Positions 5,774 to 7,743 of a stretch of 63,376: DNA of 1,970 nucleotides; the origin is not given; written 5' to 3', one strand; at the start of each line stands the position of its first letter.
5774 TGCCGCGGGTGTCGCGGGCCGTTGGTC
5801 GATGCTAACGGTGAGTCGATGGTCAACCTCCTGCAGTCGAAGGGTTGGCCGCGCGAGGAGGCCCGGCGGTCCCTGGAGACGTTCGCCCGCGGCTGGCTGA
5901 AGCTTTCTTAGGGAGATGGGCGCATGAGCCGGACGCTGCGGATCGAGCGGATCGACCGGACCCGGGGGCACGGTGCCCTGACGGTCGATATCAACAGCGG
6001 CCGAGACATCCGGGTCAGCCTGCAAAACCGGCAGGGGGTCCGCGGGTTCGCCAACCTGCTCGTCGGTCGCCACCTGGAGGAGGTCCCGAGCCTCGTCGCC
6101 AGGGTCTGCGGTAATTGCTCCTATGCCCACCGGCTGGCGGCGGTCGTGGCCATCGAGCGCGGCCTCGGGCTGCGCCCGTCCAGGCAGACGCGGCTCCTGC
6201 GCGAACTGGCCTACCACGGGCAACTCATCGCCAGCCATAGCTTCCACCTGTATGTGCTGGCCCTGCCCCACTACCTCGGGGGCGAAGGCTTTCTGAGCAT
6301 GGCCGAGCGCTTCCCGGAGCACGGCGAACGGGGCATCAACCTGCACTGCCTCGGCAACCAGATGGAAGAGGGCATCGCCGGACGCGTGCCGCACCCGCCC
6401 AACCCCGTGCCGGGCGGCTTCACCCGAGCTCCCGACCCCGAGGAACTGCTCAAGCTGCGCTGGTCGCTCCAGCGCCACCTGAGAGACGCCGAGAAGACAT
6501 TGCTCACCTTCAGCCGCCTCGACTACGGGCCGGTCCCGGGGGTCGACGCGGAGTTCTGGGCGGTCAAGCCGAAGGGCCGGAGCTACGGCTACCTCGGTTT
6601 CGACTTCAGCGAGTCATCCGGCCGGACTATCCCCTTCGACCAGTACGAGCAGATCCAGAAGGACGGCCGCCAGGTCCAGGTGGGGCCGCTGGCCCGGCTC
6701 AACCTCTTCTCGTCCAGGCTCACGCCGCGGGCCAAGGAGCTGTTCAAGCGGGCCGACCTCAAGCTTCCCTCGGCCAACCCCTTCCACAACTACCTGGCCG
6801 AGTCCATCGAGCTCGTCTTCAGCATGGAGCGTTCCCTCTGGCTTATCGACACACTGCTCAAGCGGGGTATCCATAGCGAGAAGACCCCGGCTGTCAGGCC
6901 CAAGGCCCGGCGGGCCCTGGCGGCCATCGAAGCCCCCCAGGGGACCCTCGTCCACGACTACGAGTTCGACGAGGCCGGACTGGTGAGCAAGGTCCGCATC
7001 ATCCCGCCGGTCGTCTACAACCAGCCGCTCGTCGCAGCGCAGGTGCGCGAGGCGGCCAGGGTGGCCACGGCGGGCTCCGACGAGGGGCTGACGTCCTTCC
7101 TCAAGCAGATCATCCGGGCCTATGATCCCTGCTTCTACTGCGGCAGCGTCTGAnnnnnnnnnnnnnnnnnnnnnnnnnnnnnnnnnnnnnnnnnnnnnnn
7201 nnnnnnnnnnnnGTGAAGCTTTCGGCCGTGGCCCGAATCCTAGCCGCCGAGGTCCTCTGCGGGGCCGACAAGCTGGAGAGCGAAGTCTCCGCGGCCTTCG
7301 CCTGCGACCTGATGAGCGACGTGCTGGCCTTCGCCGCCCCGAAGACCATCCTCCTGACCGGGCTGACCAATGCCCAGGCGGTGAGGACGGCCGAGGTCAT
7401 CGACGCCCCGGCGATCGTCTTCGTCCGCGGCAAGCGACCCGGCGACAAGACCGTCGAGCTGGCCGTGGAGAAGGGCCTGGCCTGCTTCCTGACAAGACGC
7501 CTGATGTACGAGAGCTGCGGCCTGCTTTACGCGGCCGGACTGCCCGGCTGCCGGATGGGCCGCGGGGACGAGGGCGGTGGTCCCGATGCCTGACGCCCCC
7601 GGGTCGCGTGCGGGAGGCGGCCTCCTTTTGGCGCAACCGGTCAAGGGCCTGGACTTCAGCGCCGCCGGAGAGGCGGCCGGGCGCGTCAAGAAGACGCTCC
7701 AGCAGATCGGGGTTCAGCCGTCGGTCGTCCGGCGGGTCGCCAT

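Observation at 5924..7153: [NiFe]-hydrogenase large-subunit homologue with all four Cys intact but a systematically rewired active site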

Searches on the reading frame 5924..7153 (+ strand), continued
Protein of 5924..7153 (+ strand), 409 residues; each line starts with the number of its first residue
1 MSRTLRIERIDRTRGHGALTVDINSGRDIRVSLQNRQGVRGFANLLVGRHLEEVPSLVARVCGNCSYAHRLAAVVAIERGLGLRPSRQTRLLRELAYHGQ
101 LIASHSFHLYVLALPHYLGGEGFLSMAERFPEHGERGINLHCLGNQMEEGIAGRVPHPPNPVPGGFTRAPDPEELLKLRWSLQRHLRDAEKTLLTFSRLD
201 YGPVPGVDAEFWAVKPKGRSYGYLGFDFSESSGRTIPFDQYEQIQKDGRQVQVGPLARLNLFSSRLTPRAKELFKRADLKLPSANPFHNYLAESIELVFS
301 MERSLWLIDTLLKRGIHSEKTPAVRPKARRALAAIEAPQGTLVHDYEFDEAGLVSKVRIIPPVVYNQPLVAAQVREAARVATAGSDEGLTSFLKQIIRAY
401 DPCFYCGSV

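Call 60: search_protein_families(library=pfam, proteins=[L017:2371-3093:+, L017:1505-2353:+, L017:8586-9194:+], max_evalue=0.01)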
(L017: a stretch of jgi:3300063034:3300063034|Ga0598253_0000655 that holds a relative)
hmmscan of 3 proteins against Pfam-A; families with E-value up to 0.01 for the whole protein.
L017:2371-3093:+ (241 aa): 1 family
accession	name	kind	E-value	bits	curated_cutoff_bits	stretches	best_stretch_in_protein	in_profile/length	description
PF01058.29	Oxidored_q6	-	2.1e-17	63.5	27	1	15-136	1-126/128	NADH ubiquinone oxidoreductase, 20 Kd subunit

L017:1505-2353:+ (283 aa): 1 family
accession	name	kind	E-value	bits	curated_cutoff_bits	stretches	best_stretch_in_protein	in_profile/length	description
PF10418.14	DHODB_Fe-S_bind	-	1.3e-08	34.9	23.9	1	243-272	2-38/41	Iron-sulfur cluster binding domain of dihydroorotate dehydrogenase B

L017:8586-9194:+ (202 aa): 1 family
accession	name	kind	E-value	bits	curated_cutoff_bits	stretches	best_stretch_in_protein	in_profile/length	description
PF01750.23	HycI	-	0.00019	21.7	23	1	89-193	19-128/130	Hydrogenase maturation protease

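Call 63: find_homologous_proteins(query=A8, max_evalue=1e-20)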
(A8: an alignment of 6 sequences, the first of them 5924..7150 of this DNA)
Query A8 (6 sequences) (409 aa, profile of the alignment): 90 proteins with E <= 1e-20 among 8000 candidates.
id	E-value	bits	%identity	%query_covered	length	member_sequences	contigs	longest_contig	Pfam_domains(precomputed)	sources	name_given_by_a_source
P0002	3.0e-219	746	78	100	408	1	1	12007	PF00374.25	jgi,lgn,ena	-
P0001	3.6e-219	746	98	100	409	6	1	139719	PF00374.25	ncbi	ncbi:MAG: nickel-dependent hydrogenase large subunit [Bacillota bacterium]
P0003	1.9e-215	733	74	100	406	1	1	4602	PF00374.25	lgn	-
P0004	1.5e-214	731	71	100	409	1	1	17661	PF00374.25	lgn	-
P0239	4.7e-197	673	37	100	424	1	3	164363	PF00374.25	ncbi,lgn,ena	-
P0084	9.4e-187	639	37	98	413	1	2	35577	PF00374.25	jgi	jgi:sulfhydrogenase subunit alpha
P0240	3.0e-96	341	34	99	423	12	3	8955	PF00374.25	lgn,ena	-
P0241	3.3e-88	314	30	100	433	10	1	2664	PF00374.25,PF27537.1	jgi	jgi:coenzyme F420-reducing hydrogenase alpha subunit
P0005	2.9e-86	308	34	100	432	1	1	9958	PF00374.25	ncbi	-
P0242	2.2e-82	295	32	99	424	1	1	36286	PF00374.25,PF27537.1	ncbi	-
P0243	4.0e-82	294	34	99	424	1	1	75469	PF00374.25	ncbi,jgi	jgi:coenzyme F420-reducing hydrogenase alpha subunit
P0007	5.1e-82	294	33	100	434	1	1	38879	PF00374.25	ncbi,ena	-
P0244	8.6e-80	287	32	99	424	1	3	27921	PF00374.25,PF27537.1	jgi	-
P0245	1.2e-78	283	31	99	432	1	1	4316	PF00374.25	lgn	-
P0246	1.2e-78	283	31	99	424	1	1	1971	PF00374.25,PF27537.1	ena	-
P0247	5.5e-77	277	32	100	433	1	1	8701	PF00374.25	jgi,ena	-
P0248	2.0e-76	276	30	99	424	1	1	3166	PF00374.25,PF27537.1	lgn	-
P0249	1.4e-75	273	30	99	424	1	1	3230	PF00374.25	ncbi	-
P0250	6.2e-75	271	33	99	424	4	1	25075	PF00374.25,PF27537.1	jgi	jgi:coenzyme F420-reducing hydrogenase alpha subunit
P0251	7.1e-75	271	33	99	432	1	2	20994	PF00374.25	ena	-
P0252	5.1e-74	268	30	99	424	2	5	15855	PF00374.25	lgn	-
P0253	3.5e-73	265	31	99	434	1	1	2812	PF00374.25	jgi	-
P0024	3.8e-73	265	29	99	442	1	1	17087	PF00374.25,PF27537.1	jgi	-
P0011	4.1e-73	265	32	99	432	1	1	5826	PF00374.25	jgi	jgi:sulfhydrogenase subunit alpha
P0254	8.0e-73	264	31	99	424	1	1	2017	PF00374.25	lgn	-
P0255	1.0e-72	263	30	99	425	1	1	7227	PF00374.25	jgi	-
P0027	1.8e-72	263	28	99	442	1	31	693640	PF00374.25,PF27537.1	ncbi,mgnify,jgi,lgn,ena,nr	ncbi:MAG TPA: Ni/Fe hydrogenase subunit alpha [Candidatus Sumerlaeota bacterium]|mgnify:CR=1 FL=1|nr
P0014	9.5e-72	260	32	97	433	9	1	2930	PF00374.25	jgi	jgi:sulfhydrogenase subunit alpha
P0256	1.2e-71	260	33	99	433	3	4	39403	PF00374.25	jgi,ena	-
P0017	1.7e-71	259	30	99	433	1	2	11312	PF00374.25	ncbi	ncbi:MAG: Ni/Fe hydrogenase subunit alpha [Thiobacillus sp.]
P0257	1.9e-71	259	30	98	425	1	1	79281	PF00374.25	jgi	jgi:sulfhydrogenase subunit alpha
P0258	2.4e-71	259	30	98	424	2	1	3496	PF00374.25,PF27537.1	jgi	jgi:sulfhydrogenase subunit alpha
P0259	2.6e-71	259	30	99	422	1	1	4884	PF00374.25,PF27537.1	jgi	-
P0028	3.7e-71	258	30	99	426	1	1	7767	PF00374.25,PF27537.1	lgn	-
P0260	7.7e-71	257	32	99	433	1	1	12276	PF00374.25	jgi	jgi:sulfhydrogenase subunit alpha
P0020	1.3e-70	257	32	99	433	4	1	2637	PF00374.25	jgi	jgi:sulfhydrogenase subunit alpha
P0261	1.5e-70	256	32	100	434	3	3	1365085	PF00374.25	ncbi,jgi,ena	ncbi:MAG: Ni/Fe hydrogenase subunit alpha [Acidimicrobiales bacterium]|jgi:sulfhydrogenase subunit a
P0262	1.7e-70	256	31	100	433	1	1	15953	PF00374.25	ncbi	-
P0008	1.7e-70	256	33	99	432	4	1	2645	PF00374.25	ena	-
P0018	1.9e-70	256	32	99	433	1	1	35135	PF00374.25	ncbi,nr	ncbi:MAG: nickel-dependent hydrogenase large subunit [Thiobacillus sp.]|nr:nickel-dependent hydrogen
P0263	1.9e-70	256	32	100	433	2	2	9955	PF00374.25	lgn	-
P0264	3.6e-70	255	32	99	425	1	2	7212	PF00374.25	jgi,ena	-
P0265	1.5e-69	253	31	100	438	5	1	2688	PF00374.25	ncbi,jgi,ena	jgi:coenzyme F420-reducing hydrogenase alpha subunit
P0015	1.7e-69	253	32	99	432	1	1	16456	PF00374.25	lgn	-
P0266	3.8e-69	252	31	99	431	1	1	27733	PF00374.25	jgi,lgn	jgi:coenzyme F420-reducing hydrogenase alpha subunit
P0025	4.0e-69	252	31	99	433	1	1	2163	PF00374.25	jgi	jgi:coenzyme F420-reducing hydrogenase alpha subunit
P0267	6.9e-69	251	31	99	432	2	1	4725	PF00374.25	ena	-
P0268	7.7e-69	251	31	99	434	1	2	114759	PF00374.25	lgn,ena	-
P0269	8.3e-69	251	30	100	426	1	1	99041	PF00374.25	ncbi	ncbi:MAG: Ni/Fe hydrogenase subunit alpha [bacterium]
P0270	9.7e-69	250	32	99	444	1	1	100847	PF00374.25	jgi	jgi:sulfhydrogenase subunit alpha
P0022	1.1e-68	250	30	99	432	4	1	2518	PF00374.25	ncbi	-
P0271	1.2e-68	250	31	100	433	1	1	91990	PF00374.25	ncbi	ncbi:MAG: Ni/Fe hydrogenase subunit alpha [Thiobacillus sp.]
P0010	1.9e-67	246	33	99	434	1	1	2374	PF00374.25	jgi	jgi:coenzyme F420-reducing hydrogenase alpha subunit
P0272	4.0e-67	245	26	99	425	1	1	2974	PF00374.25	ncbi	-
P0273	3.4e-66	242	27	100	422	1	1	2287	PF00374.25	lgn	-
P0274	5.1e-66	241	28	99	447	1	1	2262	PF00374.25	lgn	-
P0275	6.6e-66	241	33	99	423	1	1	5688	PF00374.25,PF27537.1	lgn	-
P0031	5.1e-64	235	32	99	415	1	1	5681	PF00374.25,PF27537.1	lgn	-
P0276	7.8e-64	234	27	99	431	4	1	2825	PF00374.25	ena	-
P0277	8.7e-64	234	27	99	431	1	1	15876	PF00374.25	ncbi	-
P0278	1.1e-62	230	31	99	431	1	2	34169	PF00374.25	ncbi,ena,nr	ncbi:MAG: nickel-dependent hydrogenase large subunit [Gammaproteobacteria bacterium]|nr:nickel-depen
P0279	1.8e-62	230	31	99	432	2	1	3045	PF00374.25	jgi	jgi:coenzyme F420-reducing hydrogenase alpha subunit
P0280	6.9e-60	221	28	99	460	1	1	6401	PF00374.25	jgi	jgi:sulfhydrogenase subunit alpha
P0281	1.4e-56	210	27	99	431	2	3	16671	PF00374.25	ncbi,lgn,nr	ncbi:nickel-dependent hydrogenase large subunit [Patescibacteria group bacterium]|nr:nickel-dependen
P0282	2.7e-56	209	31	88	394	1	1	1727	PF00374.25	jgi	jgi:coenzyme F420-reducing hydrogenase alpha subunit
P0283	3.4e-54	202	28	99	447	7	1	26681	PF00374.25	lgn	-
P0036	1.8e-53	200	28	100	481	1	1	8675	PF00374.25,PF27537.1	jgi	jgi:NAD-reducing hydrogenase large subunit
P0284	3.2e-53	199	28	100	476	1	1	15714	PF00374.25,PF27537.1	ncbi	ncbi:MAG: Ni/Fe hydrogenase subunit alpha [bacterium]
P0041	3.5e-53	199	29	100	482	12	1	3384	PF00374.25,PF27537.1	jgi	jgi:NAD-reducing hydrogenase large subunit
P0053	2.2e-52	196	28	100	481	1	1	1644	PF00374.25,PF27537.1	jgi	jgi:NAD-reducing hydrogenase large subunit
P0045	3.4e-52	196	27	100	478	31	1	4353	PF00374.25,PF27537.1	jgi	-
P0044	3.6e-52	196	29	99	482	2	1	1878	PF00374.25,PF27537.1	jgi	jgi:NAD-reducing hydrogenase large subunit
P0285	5.9e-52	195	29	100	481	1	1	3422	PF00374.25,PF27537.1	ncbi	-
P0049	8.2e-52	195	27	100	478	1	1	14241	PF00374.25,PF27537.1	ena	-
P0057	9.0e-51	191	26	100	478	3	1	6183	PF00374.25,PF27537.1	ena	-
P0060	2.5e-50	190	29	100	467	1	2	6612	PF00374.25,PF27537.1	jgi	jgi:F420-non-reducing hydrogenase large subunit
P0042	1.9e-49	187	29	99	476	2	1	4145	PF00374.25,PF27537.1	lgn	-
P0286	2.7e-49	186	32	100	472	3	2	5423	PF00374.25,PF27537.1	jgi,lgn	jgi:NAD-reducing hydrogenase large subunit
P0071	4.9e-45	172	32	67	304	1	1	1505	PF00374.25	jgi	jgi:sulfhydrogenase subunit alpha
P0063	5.2e-45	172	27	100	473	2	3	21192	PF00374.25,PF27537.1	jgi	-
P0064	7.3e-44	168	28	100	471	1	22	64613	PF00374.25,PF27537.1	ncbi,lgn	-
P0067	1.6e-43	167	28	90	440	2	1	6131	PF00374.25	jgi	-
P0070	1.0e-42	165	28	100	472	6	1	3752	PF00374.25,PF27537.1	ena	-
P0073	9.3e-42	161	26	100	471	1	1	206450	PF00374.25,PF27537.1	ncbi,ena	-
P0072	1.1e-41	161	25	100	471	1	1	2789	PF00374.25,PF27537.1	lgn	-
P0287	2.3e-41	160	26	99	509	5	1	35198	PF00374.25,PF27537.1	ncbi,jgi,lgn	ncbi:MAG: hypothetical protein RI897_3315 [Verrucomicrobiota bacterium]|jgi:F420-non-reducing hydrog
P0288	2.1e-40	157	29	100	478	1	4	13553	PF00374.25,PF27537.1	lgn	-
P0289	4.0e-40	156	26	100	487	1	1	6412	PF00374.25,PF27537.1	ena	-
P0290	1.3e-39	154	25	100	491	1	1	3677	PF00374.25,PF27537.1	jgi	jgi:F420-non-reducing hydrogenase large subunit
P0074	1.3e-31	128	28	66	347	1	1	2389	PF00374.25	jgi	jgi:NAD-reducing hydrogenase large subunit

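Call 79: predict_structure(alignment_id=A9)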
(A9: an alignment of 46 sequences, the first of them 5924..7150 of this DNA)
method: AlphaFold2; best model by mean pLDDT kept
length: 409 residues; sequences in the alignment: 46
mean_pLDDT: 92.5   pTM: 0.93
mean pLDDT of the five models: 92.5, 92.3, 91.9, 91.8, 91.6
residues with pLDDT >= 90: 319; 70-90: 87; 50-70: 3; < 50: 0
segments of 3 or more residues with pLDDT < 50: none
pLDDT, mean of each block of 10 residues (from residue 1): 88 88 84 83 88 93 89 95 93 97 98 92 94 98 97 93 93 97 97 95 88 93 94 94 85 97 97 93 95 98 98 93 81 96 95 94 92 92 84 93 81
secondary structure, 60 per line:
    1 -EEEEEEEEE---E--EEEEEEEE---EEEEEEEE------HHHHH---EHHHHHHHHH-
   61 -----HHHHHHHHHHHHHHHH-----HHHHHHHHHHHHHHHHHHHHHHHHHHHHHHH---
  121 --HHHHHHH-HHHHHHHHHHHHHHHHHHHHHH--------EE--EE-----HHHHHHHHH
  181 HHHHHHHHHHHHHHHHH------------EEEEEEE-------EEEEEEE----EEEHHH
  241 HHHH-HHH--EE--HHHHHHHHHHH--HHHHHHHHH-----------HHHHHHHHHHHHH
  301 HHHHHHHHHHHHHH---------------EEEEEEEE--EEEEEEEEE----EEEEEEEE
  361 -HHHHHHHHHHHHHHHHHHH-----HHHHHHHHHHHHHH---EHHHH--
elements in order: E2-10 E17-24 E28-35 H42-46 H51-59 H66-81 H87-117 H123-129 H131-152 H172-197 E210-216 E224-230 E235-237 H238-244 H255-265 H268-276 H288-314 E330-337 E340-348 E353-360 H362-380 H386-399 H404-407
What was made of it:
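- The model is confident (call 79).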

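Call 82: fold_search(model_id=the predicted structure, library=pdb)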
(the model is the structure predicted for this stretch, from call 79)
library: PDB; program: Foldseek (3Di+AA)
matches with E <= 10: 437; with E <= 0.001: 222
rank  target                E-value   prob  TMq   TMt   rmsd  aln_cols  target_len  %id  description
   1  9nf0_H                4.1e-31  1.00  0.94  0.92   2.0       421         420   31  Structure of the NADPH-bound Pyrococcus furiosus SHI complex (released 2025-07-09)
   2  9e15_L                1.5e-30  1.00  0.92  0.90   2.4       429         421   31  Alpha-Delta heterodimeric form of soluble hydrogenase I from Pyrococcus furiosus. Data processed and model refined in  (released 2025-07-16)
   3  9nez_D                1.5e-29  1.00  0.94  0.91   1.9       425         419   31  Structure of the Pyrococcus furiosus SHI complex (released 2025-07-09)
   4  5odc_F                3.1e-26  1.00  0.88  0.81   3.3       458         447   24  Heterodisulfide reductase / [NiFe]-hydrogenase complex from Methanothermococcus thermolithotrophicus at 2.3 A resoluti (released 2017-08-30)
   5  5xf9_D                9.7e-25  1.00  0.88  0.80   3.1       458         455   25  Crystal structure of NAD+-reducing [NiFe]-hydrogenase in the air-oxidized state (released 2017-08-23)
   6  5xfa_H                1.7e-24  1.00  0.87  0.79   3.4       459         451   24  Crystal structure of NAD+-reducing [NiFe]-hydrogenase in the H2-reduced state (released 2017-08-23)
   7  5xf9_H                2.2e-24  1.00  0.88  0.80   3.1       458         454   25  Crystal structure of NAD+-reducing [NiFe]-hydrogenase in the air-oxidized state (released 2017-08-23)
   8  7t2r_D                4.3e-24  1.00  0.88  0.81   3.2       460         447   24  Structure of electron bifurcating Ni-Fe hydrogenase complex HydABCSL in FMN-free apo state (released 2022-03-16)
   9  5xfa_D                5.8e-24  1.00  0.87  0.79   3.4       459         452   24  Crystal structure of NAD+-reducing [NiFe]-hydrogenase in the H2-reduced state (released 2017-08-23)
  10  5yxy_C                2.2e-22  1.00  0.81  0.81   4.2       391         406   31  Crystal structure of the HyhL-HypA complex (form I) (released 2018-06-20)
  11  5yxy_A                1.9e-20  1.00  0.78  0.78   4.4       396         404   30  Crystal structure of the HyhL-HypA complex (form I) (released 2018-06-20)
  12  9r51_A                2.9e-20  1.00  0.75  0.79   4.8       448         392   21  Dimeric state of the F420-reducing hydrogenase from Methanothermococcus thermolithotrophicus in crystalline form 1 (released 2025-10-22)
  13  5yxy_B                3.2e-20  1.00  0.75  0.78   6.6       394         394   29  Crystal structure of the HyhL-HypA complex (form I) (released 2018-06-20)
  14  5yy0_A                4.1e-20  1.00  0.77  0.78   4.4       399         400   30  Crystal structure of the HyhL-HypA complex (form II) (released 2018-06-20)
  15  6qgr_A                1.1e-18  1.00  0.73  0.68  10.7       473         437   22  The F420-reducing [NiFe] hydrogenase complex from Methanosarcina barkeri at the Nia-S state (released 2019-10-23)
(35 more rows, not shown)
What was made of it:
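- On [NiFe]-hydrogenase large subunit (PF00374 superfamily): TM 0.94 to SHI α (call 82).
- Confident model with the SHI α fold (calls 79, 82). The fold is intact (calls 79, 82).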

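Call 89: list_cluster_members(proteins=[P0239, P0132, P0240, P0076])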
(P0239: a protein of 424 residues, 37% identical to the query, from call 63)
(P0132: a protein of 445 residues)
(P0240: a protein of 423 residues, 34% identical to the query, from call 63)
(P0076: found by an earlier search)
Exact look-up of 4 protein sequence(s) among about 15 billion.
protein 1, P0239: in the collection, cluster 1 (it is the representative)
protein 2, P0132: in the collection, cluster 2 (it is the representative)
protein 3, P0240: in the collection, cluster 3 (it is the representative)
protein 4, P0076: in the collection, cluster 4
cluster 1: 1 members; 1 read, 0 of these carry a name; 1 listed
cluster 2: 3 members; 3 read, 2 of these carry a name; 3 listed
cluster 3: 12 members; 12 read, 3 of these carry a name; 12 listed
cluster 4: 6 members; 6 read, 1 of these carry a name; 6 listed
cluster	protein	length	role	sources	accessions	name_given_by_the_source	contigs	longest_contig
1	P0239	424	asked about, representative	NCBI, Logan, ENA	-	-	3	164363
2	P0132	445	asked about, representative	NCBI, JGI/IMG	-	sulfhydrogenase subunit alpha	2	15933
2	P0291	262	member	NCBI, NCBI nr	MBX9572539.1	MAG: nickel-dependent hydrogenase large subunit, partial [Candidatus Obscuribacterales ... | nickel-dependent hydrogenase large subunit [Candidatus Obscuribacterales bacterium]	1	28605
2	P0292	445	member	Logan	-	-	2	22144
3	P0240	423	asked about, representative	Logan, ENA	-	-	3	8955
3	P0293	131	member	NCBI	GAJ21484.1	unnamed protein product, partial [marine sediment metagenome]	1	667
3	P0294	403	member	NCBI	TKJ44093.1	hypothetical protein CEE34_11295, partial [Candidatus Aerophobetes bacterium Ae_b3a]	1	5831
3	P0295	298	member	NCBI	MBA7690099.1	NAD-reducing hydrogenase HoxS subunit beta [subsurface metagenome]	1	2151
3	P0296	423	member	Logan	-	-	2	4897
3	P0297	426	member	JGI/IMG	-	-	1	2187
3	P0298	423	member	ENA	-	-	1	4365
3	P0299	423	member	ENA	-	-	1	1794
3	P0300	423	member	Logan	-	-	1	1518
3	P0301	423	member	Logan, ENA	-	-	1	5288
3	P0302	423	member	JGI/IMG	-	-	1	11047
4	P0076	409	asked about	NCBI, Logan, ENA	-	-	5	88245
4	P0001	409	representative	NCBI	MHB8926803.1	MAG: nickel-dependent hydrogenase large subunit [Bacillota bacterium]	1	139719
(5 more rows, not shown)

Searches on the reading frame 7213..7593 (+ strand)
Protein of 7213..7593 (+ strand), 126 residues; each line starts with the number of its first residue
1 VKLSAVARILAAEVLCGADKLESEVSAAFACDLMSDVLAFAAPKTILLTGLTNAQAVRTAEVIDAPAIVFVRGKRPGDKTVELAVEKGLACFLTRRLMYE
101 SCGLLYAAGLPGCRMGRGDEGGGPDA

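Call 4: search_protein_families(library=pfam, proteins=[window:7213-7593:+], max_evalue=0.01)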
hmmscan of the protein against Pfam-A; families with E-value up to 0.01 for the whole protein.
window:7213-7593:+ (126 aa): 1 family
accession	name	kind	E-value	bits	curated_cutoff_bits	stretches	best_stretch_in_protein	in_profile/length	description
PF07085.17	DRTGG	-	0.0036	17.6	25.2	1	6-96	2-93/105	DRTGG domain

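Call 5: search_protein_families(library=ncbifam, proteins=[window:7213-7593:+], max_evalue=0.01)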
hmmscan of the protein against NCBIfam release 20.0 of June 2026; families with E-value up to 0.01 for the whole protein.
window:7213-7593:+ (126 aa): 0 families
